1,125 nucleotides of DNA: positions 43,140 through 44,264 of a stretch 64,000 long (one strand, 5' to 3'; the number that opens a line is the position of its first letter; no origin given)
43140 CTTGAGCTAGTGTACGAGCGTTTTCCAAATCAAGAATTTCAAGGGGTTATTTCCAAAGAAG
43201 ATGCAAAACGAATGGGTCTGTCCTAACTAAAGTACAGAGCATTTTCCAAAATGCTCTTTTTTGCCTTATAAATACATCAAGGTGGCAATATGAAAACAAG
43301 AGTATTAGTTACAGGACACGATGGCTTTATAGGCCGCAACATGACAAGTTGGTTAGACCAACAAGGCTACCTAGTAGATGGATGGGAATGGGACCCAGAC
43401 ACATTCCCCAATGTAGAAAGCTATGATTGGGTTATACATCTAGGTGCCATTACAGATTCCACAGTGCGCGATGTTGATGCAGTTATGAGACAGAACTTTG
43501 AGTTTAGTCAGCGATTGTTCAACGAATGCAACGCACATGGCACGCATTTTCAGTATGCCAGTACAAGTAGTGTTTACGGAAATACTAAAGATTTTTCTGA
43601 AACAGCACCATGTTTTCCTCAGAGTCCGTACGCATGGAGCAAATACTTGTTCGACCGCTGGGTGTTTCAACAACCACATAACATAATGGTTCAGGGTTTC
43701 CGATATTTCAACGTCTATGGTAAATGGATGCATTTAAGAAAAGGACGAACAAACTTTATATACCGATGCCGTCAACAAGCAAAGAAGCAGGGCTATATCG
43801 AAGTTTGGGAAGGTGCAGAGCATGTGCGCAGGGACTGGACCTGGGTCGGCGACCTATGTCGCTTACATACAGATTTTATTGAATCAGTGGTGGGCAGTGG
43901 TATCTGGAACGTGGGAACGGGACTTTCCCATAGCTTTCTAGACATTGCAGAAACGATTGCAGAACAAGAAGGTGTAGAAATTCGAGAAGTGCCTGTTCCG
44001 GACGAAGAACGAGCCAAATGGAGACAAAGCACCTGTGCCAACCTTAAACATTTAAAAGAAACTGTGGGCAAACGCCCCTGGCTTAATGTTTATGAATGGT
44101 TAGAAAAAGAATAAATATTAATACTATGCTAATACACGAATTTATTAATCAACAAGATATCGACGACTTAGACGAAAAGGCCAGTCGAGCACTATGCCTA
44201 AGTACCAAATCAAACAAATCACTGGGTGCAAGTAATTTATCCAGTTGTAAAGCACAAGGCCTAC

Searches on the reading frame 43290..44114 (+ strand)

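Call 10: search_protein_families(library=pfam, proteins=[window:43290-44114:+], max_evalue=0.01)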
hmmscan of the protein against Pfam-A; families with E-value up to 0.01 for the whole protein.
window:43290-44114:+ (274 aa): 4 families
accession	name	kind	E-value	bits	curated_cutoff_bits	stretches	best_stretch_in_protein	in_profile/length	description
PF01370.27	Epimerase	-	7.4e-31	107.8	20.9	1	5-209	1-240/240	NAD dependent epimerase/dehydratase family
PF16363.11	GDP_Man_Dehyd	-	2.5e-20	73.6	27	1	46-228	77-276/332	GDP-mannose 4,6 dehydratase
PF04321.23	RmlD_sub_bind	-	3.5e-14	53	27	1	4-241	2-246/287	RmlD substrate binding domain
PF01073.25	3Beta_HSD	-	9.6e-05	22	22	1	42-193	64-225/280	3-beta hydroxysteroid dehydrogenase/isomerase family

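Call 11: search_protein_families(library=phrogs, proteins=[window:43290-44114:+], max_evalue=0.001)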
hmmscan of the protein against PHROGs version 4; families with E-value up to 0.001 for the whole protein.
window:43290-44114:+ (274 aa): 1 family
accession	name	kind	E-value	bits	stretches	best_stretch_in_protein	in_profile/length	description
phrog_540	-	DNA, RNA and nucleotide metabolism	9.9e-54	183.9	1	1-273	291-589/715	nucleotide-sugar epimerase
